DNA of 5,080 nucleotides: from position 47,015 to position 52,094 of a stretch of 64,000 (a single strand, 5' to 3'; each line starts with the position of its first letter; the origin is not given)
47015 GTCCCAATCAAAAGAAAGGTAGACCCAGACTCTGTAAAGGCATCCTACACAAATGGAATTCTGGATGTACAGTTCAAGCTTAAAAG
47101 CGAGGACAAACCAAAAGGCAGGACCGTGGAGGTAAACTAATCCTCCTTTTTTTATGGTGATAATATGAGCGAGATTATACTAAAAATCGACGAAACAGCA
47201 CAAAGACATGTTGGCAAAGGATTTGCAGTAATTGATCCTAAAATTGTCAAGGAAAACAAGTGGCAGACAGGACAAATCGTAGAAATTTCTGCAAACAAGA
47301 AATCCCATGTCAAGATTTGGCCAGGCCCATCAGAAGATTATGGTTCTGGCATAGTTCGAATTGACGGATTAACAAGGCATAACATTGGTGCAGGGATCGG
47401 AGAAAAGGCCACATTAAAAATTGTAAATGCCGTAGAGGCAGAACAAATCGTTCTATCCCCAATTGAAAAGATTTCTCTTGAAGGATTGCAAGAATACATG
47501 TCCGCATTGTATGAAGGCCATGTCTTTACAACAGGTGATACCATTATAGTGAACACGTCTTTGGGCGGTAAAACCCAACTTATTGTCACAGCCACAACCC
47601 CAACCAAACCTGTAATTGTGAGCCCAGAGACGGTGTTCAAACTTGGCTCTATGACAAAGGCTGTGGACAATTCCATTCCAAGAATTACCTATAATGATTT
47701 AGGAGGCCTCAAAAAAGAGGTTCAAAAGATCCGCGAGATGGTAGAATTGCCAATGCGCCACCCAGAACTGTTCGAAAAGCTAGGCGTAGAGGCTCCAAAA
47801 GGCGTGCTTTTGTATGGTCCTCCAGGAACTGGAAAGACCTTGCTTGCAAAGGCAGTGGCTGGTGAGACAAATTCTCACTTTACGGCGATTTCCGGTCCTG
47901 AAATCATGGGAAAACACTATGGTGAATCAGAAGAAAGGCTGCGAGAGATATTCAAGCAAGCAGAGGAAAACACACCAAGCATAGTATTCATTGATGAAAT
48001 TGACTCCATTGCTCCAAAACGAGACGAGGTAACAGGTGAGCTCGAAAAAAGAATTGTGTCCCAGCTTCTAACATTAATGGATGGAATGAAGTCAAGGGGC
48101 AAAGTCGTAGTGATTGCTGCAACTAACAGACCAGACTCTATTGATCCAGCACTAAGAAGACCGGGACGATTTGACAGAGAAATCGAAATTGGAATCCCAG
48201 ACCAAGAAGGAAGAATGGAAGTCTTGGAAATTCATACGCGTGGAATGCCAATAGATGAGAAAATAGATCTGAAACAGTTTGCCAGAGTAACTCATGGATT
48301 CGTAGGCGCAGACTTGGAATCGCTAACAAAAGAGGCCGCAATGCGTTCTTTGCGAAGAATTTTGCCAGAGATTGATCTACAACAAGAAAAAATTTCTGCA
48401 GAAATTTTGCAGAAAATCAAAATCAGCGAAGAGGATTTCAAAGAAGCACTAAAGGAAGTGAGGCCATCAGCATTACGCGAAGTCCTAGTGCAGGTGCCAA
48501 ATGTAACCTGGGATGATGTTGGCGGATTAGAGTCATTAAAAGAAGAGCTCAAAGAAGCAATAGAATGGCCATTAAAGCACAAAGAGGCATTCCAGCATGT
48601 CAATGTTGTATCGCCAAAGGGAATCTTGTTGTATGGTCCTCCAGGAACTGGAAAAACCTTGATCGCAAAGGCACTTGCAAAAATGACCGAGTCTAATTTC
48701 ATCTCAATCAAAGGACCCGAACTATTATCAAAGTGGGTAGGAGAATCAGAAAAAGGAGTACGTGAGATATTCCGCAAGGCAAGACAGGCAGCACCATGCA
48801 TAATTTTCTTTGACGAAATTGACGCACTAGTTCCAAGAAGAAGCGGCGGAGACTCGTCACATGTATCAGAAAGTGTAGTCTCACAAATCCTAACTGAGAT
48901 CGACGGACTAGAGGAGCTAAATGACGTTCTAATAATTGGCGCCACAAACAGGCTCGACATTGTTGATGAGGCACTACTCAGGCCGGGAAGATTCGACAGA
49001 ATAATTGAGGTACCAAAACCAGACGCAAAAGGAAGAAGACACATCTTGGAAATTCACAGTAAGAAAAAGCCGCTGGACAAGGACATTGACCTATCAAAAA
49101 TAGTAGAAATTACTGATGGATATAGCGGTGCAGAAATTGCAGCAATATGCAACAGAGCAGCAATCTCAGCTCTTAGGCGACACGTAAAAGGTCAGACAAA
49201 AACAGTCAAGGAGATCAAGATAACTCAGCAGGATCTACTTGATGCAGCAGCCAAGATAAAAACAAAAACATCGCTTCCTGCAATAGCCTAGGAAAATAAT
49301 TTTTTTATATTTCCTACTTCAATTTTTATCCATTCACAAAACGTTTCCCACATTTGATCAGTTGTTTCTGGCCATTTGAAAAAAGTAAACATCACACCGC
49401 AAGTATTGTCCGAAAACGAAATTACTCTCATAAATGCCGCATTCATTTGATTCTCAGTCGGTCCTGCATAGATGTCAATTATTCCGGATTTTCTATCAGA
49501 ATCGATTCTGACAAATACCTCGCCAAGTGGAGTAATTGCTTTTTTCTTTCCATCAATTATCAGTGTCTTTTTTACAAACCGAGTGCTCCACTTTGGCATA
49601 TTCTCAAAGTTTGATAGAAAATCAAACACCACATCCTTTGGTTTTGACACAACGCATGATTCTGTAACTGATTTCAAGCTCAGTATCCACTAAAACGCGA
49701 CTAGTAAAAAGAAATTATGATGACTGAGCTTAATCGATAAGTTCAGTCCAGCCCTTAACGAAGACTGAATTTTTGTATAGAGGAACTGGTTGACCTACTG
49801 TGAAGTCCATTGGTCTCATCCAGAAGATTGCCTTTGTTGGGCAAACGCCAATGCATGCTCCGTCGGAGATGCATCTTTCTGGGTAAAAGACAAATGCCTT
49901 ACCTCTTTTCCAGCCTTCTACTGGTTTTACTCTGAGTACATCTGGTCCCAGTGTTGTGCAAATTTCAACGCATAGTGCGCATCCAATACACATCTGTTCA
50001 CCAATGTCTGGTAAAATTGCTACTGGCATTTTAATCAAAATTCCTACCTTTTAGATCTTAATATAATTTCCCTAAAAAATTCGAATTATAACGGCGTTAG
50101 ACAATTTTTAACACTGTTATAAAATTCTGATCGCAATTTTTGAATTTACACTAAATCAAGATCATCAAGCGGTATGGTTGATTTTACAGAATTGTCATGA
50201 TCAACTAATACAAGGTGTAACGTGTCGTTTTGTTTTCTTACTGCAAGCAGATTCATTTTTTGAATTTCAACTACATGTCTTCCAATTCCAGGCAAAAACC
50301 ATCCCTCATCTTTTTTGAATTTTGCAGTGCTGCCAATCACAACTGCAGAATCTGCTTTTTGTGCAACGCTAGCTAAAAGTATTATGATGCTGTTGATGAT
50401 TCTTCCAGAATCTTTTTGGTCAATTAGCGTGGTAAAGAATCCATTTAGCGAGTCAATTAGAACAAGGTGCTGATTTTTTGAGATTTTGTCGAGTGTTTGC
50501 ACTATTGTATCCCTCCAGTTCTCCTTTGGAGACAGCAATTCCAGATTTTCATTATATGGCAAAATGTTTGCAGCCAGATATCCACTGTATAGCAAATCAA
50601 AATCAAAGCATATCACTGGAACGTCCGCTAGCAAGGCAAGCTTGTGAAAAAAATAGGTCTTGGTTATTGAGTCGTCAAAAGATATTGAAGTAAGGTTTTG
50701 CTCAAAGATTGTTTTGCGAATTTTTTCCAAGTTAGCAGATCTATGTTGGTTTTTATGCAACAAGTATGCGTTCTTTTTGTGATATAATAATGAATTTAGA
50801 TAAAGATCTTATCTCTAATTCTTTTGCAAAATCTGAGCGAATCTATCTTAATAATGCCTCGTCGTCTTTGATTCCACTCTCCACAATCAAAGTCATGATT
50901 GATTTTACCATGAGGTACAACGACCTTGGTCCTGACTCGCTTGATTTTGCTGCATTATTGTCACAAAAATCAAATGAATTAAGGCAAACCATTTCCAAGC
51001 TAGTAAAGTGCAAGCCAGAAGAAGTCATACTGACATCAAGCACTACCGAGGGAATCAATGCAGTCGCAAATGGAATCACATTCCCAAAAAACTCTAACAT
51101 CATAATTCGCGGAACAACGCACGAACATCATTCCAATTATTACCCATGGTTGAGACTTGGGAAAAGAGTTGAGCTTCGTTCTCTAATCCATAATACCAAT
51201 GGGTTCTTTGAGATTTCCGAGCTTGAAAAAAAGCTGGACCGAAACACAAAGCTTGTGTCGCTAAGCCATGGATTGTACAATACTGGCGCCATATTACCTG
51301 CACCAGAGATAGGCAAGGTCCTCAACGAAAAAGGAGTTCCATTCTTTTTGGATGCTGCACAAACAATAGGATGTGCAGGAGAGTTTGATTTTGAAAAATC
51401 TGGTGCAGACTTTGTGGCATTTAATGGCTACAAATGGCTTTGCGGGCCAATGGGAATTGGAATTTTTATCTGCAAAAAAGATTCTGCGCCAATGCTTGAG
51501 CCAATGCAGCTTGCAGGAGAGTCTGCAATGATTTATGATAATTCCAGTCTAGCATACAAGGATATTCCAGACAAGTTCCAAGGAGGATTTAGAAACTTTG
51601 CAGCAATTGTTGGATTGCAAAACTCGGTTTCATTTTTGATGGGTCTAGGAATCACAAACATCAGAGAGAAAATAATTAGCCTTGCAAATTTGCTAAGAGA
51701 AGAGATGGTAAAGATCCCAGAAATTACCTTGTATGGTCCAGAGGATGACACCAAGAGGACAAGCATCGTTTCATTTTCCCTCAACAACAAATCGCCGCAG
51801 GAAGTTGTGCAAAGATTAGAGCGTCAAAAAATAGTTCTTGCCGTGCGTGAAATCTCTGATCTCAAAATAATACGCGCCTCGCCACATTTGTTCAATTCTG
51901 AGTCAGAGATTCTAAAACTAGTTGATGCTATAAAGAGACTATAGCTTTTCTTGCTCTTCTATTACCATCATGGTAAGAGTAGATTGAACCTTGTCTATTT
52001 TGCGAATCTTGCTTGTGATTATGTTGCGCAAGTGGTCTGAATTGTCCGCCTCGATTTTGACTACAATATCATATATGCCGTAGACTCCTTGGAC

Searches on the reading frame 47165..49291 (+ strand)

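Call 13: search_protein_families(library=padloc, proteins=[window:47165-49291:+], max_evalue=0.001)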
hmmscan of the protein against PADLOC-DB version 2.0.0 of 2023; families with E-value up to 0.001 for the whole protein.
window:47165-49291:+ (708 aa): 16 families
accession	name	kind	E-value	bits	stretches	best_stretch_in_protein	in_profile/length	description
PDLC02196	IetA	-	5.3e-80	267.6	2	164-421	76-325/374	-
PDLC04232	IetA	-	2.5e-66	222.3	2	162-420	68-318/330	-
PDLC02195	IetA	-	8.2e-64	214.3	2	470-686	123-335/395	-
PDLC04231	IetA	-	1e-37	128.4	2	203-337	109-239/262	-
PDLC00915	TRIP13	-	3.5e-35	119.9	2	448-700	27-293/302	TRIP13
PDLC00914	TRIP13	-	1.9e-27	94.5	2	472-652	57-250/302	TRIP13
PDLC04140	mad8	-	3.8e-11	41.1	0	261-331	179-242/314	mads_8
PDLC03838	DolB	-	4.9e-08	30.6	1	436-513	125-195/375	-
PDLC03920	MkoA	-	6.1e-06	22.8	0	472-505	620-652/1112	-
PDLC04789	PDC-S01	-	1.6e-05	22.1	0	209-282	15-85/375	-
PDLC02372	Nhi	-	3.3e-05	20.7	0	214-285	202-278/470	-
PDLC04606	PDC-M37B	-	5.5e-05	20.5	0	396-510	96-200/390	-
PDLC02350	AbiO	-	6.8e-05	19.8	0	214-284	195-271/468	AbiO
PDLC03921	MkoA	-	0.00012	17.8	0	473-504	1032-1062/1607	-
PDLC01993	RtcR--CARF_AAA_HTH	-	0.00015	18.3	0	475-509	195-229/523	-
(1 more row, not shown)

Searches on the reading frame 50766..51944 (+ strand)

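Call 64: search_protein_families(library=padloc, proteins=[window:50766-51944:+], max_evalue=0.001)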
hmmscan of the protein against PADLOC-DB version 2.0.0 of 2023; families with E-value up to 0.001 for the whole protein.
window:50766-51944:+ (392 aa): 2 families
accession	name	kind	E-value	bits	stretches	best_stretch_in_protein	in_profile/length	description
PDLC02759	SspA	-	1.1e-32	111.8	1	27-353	1-311/374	SspA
PDLC02657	DndA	-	1.9e-32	111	1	26-352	1-313/372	DndA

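Call 65: search_protein_families(library=pfam, proteins=[window:50766-51944:+], max_evalue=0.001)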
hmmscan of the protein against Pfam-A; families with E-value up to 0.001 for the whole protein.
window:50766-51944:+ (392 aa): 4 families
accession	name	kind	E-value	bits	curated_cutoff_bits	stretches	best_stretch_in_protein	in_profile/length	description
PF00266.25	Aminotran_5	-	3.6e-65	220.8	21.5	1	26-359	1-336/371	Aminotransferase class-V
PF00155.27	Aminotran_1_2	-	6.8e-09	35.8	19.7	1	68-212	42-201/361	Aminotransferase class I and II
PF22580.2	KYNU_C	-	2.8e-07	30.9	27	1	299-388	1-89/90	Kynureninase C-terminal domain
PF01212.27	Beta_elim_lyase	-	0.00039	20.3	27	1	68-239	33-214/288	Beta-eliminating lyase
